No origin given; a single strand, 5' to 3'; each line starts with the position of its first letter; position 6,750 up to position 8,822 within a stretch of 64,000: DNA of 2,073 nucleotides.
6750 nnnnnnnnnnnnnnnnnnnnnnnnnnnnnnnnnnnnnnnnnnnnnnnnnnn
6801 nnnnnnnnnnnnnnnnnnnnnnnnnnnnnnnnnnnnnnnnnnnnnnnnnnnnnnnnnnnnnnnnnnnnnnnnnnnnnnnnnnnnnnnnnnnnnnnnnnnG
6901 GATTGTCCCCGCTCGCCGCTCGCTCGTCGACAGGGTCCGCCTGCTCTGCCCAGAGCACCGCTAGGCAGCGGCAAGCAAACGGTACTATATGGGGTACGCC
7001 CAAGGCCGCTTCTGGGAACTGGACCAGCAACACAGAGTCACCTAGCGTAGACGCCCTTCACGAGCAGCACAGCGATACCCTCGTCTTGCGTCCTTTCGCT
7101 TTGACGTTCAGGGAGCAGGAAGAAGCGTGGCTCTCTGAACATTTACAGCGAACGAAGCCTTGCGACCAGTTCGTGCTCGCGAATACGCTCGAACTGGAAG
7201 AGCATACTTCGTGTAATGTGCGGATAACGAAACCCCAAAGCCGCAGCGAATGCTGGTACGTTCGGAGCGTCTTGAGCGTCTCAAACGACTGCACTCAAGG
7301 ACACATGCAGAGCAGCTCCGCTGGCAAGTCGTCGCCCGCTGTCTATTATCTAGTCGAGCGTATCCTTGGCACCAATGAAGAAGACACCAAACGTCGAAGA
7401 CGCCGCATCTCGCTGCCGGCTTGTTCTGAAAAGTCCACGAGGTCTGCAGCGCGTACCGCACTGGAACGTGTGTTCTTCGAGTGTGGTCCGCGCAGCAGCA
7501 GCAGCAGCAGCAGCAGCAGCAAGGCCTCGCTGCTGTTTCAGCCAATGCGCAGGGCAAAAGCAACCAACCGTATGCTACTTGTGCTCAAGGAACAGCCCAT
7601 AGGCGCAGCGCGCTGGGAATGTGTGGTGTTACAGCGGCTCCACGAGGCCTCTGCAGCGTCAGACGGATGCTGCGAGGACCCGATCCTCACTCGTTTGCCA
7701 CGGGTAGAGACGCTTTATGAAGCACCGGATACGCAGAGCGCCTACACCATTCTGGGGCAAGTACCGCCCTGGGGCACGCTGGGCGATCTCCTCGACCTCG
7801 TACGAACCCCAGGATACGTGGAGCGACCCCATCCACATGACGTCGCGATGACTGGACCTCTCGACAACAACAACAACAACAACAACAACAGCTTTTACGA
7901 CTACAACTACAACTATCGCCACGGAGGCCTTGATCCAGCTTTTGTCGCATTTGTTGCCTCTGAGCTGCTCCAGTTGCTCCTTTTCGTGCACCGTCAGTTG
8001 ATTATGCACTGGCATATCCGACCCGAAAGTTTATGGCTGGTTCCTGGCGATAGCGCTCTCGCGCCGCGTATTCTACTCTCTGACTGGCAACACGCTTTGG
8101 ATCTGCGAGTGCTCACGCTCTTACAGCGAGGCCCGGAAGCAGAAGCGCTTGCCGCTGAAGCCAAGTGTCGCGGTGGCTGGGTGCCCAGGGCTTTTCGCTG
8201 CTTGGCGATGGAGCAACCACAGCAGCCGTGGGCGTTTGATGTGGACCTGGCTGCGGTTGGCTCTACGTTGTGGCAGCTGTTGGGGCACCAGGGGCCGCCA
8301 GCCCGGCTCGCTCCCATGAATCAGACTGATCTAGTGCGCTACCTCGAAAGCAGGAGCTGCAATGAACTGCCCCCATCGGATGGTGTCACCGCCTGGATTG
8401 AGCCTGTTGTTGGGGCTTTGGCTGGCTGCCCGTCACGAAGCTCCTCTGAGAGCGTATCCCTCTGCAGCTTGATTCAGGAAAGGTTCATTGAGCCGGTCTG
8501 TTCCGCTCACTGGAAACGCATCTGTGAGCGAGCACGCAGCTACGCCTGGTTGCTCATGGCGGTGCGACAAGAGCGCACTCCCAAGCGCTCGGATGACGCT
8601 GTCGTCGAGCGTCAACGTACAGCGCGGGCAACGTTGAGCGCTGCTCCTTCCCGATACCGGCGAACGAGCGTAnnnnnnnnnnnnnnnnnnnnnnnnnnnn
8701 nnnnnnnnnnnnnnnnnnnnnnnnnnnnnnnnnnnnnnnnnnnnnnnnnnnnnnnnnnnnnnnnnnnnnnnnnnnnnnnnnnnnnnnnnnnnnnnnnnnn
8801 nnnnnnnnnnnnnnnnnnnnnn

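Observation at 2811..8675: MadBub protein with both BUBR1/Mad3 (two KEN boxes) and BUB1 (TPR plus kinase-fold) features, but the kinase is a pseudokinase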

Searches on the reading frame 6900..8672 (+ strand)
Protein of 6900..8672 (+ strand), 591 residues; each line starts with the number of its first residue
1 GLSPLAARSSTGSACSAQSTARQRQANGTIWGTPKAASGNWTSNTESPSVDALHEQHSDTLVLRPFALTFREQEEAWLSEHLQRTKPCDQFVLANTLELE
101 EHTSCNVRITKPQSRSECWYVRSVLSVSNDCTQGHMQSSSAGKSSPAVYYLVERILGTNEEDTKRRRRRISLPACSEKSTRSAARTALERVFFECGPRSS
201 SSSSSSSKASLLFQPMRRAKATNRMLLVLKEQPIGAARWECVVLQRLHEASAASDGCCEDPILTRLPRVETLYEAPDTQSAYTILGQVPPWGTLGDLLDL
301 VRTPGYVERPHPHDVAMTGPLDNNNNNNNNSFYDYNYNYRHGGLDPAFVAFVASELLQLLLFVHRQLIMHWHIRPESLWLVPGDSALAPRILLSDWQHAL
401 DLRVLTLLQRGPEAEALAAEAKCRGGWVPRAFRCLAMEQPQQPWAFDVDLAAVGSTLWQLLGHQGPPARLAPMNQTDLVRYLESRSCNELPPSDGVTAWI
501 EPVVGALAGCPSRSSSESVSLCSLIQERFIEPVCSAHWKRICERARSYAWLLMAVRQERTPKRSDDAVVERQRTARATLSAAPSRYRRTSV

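Call 6: search_protein_families(library=pfam, proteins=[window:6900-8672:+], max_evalue=10)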
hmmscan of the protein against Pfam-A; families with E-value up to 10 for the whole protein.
window:6900-8672:+ (591 aa): 0 families

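Call 11: search_solved_structures(query=A2, max_evalue=10, show_alignments=3)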
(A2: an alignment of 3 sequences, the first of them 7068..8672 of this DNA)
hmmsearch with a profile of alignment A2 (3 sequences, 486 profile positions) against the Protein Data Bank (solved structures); distinct sequences matched with E-value up to 10: 166 (the best 60 are shown).
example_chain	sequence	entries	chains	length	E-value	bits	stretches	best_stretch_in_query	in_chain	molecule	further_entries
4qpm_A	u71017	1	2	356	3e-05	26.1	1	264-372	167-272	Mitotic checkpoint serine/threonine-protein kinase BUB1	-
6f7b_A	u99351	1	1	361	3e-05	26.1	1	264-372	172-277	Mitotic checkpoint serine/threonine-protein kinase BUB1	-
9rj2_A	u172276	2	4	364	3.1e-05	26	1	264-372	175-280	Mitotic checkpoint serine/threonine-protein kinase BUB1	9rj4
4r8q_A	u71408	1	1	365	3.1e-05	26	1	264-372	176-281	Mitotic checkpoint serine/threonine-protein kinase BUB1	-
5dmz_A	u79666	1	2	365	3.1e-05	26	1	264-372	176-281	Mitotic checkpoint serine/threonine-protein kinase BUB1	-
6jkk_A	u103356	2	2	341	0.00021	23.3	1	250-373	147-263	Mitotic checkpoint control protein kinase BUB1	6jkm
1q8y_A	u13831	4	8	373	0.06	15.2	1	252-298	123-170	SR protein kinase | SR protein kinsae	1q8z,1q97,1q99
1how_A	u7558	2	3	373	0.06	15.2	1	252-298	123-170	SERINE/THREONINE-PROTEIN KINASE YMR216C | SERINE/THREONINE-PROTEIN KINASE SKY1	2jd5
8zml_A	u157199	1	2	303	0.089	14.6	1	248-298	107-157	TRAF2 and NCK-interacting protein kinase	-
8x88_A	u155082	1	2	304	0.089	14.6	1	248-298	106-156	TRAF2 and NCK-interacting protein kinase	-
6ra5_A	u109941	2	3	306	0.09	14.6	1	248-298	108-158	TRAF2 and NCK-interacting protein kinase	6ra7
7xzq_A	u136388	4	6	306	0.09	14.6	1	248-298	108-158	TRAF2 and NCK-interacting protein kinase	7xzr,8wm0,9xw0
5ax9_A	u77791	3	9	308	0.091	14.6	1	248-298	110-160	TRAF2 and NCK-interacting protein kinase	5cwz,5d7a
2x7f_A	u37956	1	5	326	0.1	14.5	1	248-298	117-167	TRAF2 AND NCK-INTERACTING PROTEIN KINASE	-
2w96_B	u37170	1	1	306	0.13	14.1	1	254-327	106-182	CELL DIVISION PROTEIN KINASE 4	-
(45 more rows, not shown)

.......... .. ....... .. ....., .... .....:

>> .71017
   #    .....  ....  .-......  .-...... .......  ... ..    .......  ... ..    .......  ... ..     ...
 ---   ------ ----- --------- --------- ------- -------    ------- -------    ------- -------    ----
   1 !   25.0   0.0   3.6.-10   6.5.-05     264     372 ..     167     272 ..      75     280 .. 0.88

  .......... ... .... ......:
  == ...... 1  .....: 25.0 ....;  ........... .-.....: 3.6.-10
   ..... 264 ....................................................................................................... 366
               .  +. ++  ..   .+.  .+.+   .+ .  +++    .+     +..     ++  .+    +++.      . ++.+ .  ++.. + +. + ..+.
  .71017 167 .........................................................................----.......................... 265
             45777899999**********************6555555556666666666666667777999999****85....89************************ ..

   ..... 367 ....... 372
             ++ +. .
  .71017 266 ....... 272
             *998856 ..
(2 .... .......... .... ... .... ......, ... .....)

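Call 26: predict_structure(alignment_id=A2)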
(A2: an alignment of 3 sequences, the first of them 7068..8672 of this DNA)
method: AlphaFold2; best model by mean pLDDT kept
length: 535 residues; sequences in the alignment: 3
mean_pLDDT: 37.6   pTM: 0.38
mean pLDDT of the five models: 37.6, 36.5, 33.2, 31.2, 29.4
residues with pLDDT >= 90: 0; 70-90: 22; 50-70: 104; < 50: 409
segments of 3 or more residues with pLDDT < 50: 1-236, 247-285, 310-392, 413-417, 434-439, 498-535
pLDDT, mean of each block of 10 residues (from residue 1): 24 32 36 26 24 27 27 23 24 28 33 25 26 24 25 25 24 23 22 26 23 26 30 44 53 34 30 29 48 70 58 39 45 44 33 35 27 27 31 58 65 50 64 50 63 58 69 72 60 50 33 27 29 26
secondary structure, 60 per line:
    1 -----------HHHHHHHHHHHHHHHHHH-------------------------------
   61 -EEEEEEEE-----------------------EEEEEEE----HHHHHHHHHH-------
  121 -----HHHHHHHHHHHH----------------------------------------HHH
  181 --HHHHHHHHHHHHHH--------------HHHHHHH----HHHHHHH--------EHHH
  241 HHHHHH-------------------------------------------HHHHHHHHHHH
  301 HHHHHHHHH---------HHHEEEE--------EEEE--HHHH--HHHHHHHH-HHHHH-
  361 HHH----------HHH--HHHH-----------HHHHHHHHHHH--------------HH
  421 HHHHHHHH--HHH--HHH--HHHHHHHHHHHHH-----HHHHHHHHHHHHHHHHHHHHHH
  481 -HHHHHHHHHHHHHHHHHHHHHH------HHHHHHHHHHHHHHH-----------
elements in order: H12-29 E62-69 E93-99 H104-113 H126-137 H183-196 H211-217 H222-228 H238-246 H290-309 E322-325 E334-337 H340-343 H346-353 H355-359 H379-382 H394-404 H419-428 H441-453 H459-480 H482-503 H510-524

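Call 61: predict_structure(alignment_id=A4)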
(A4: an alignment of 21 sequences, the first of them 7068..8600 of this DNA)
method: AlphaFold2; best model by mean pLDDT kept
length: 511 residues; sequences in the alignment: 21
mean_pLDDT: 79.1   pTM: 0.82
mean pLDDT of the five models: 79.1, 77.6, 77.3, 76.8, 76.5
residues with pLDDT >= 90: 256; 70-90: 107; 50-70: 66; < 50: 82
segments of 3 or more residues with pLDDT < 50: 75-84, 114-120, 124-129, 131-164, 260-262, 269-272, 274-283
pLDDT, mean of each block of 10 residues (from residue 1): 84 91 93 90 92 75 90 52 55 91 63 48 49 43 43 43 60 94 96 85 86 95 93 86 88 58 50 46 69 96 97 95 86 91 95 94 93 90 93 96 91 80 77 53 84 88 94 92 92 90 64 42
secondary structure, 60 per line:
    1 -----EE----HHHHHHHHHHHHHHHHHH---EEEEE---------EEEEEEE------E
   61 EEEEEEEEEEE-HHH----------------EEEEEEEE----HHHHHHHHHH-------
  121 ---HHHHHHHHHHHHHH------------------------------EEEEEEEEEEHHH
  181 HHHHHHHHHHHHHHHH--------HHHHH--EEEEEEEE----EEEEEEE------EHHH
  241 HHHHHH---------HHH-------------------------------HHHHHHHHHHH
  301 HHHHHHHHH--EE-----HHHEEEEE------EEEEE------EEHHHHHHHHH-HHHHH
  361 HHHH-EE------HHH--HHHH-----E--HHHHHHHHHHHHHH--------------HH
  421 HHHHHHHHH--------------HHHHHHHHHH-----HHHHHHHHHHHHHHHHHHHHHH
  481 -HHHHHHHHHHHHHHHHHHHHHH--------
elements in order: H12-29 E33-37 E47-53 E60-71 E92-99 H104-113 H124-137 E168-177 H178-196 H205-209 E212-219 E224-230 H238-246 H290-309 E322-326 E333-337 H346-354 H356-364 H379-382 H391-404 H419-429 H444-453 H459-480 H482-503

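Call 63: fold_search(model_id=the predicted structure, library=pdb)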
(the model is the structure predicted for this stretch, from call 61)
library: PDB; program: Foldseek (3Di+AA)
matches with E <= 10: 1965; with E <= 0.001: 1458
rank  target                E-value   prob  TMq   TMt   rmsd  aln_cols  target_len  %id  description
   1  4qpm_B                1.6e-09  1.00  0.51  0.75   5.8       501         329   13  Structure of Bub1 kinase domain (released 2014-10-22)
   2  4r8q                  4.9e-09  1.00  0.53  0.77   5.5       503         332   13  Structure and substrate recruitment of the human spindle checkpoint kinase bub1 (released 2014-11-12)
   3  4qpm_A                4.9e-09  1.00  0.51  0.75   5.7       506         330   13  Structure of Bub1 kinase domain (released 2014-10-22)
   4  7xzr_A                1.0e-07  1.00  0.33  0.54   9.1       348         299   12  Crystal structure of TNIK-AMPPNP-thiopeptide TP15 complex (released 2022-10-26)
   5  6ra7                  4.4e-07  1.00  0.36  0.56   8.8       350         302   12  Human tnik in complex with compound 9 (released 2019-11-06)
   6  8zml_B                4.6e-07  1.00  0.37  0.60   8.3       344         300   11  Structure of TNIK with inhibitor (released 2025-05-28)
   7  7xzr_B                4.8e-07  1.00  0.34  0.54   8.8       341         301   12  Crystal structure of TNIK-AMPPNP-thiopeptide TP15 complex (released 2022-10-26)
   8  7xzq_A                5.1e-07  1.00  0.38  0.60   8.4       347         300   13  Crystal structure of TNIK-thiopeptide TP1 complex (released 2022-10-26)
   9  8zml_A                8.0e-07  1.00  0.36  0.58   8.7       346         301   12  Structure of TNIK with inhibitor (released 2025-05-28)
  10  4i21_A                1.1e-06  1.00  0.32  0.50   9.0       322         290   13  Crystal structure of L858R + T790M EGFR kinase domain in complex with MIG6 peptide (released 2013-01-16)
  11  4i21_B                1.3e-06  1.00  0.32  0.49   9.0       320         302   13  Crystal structure of L858R + T790M EGFR kinase domain in complex with MIG6 peptide (released 2013-01-16)
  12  4qmy                  1.6e-06  1.00  0.33  0.54   8.4       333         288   15  MST3 IN COMPLEX WITH STAUROSPORINE (released 2015-07-01)
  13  6ra5_A                2.0e-06  1.00  0.34  0.54   9.4       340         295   11  Human tnik in complex with compound 9 (released 2020-05-06)
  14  5hg8                  2.0e-06  1.00  0.29  0.47   9.1       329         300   13  EGFR (L858R, T790M, V948R) in complex with N-[3-({2-[(1-methyl-1H-pyrazol-4-yl)amino]-7H-pyrrolo[2,3-d]pyrimidin-4-yl}ox (released 2016-02-03)
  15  4qmm                  2.1e-06  1.00  0.32  0.52   9.0       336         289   14  MST3 IN COMPLEX WITH AT-9283, 4-[(2-{4-[(CYCLOPROPYLCARBAMOYL)AMINO]-1H-PYRAZOL-3-YL}-1H-BENZIMIDAZOL-6-YL)METHYL]MORPHO (released 2015-07-01)
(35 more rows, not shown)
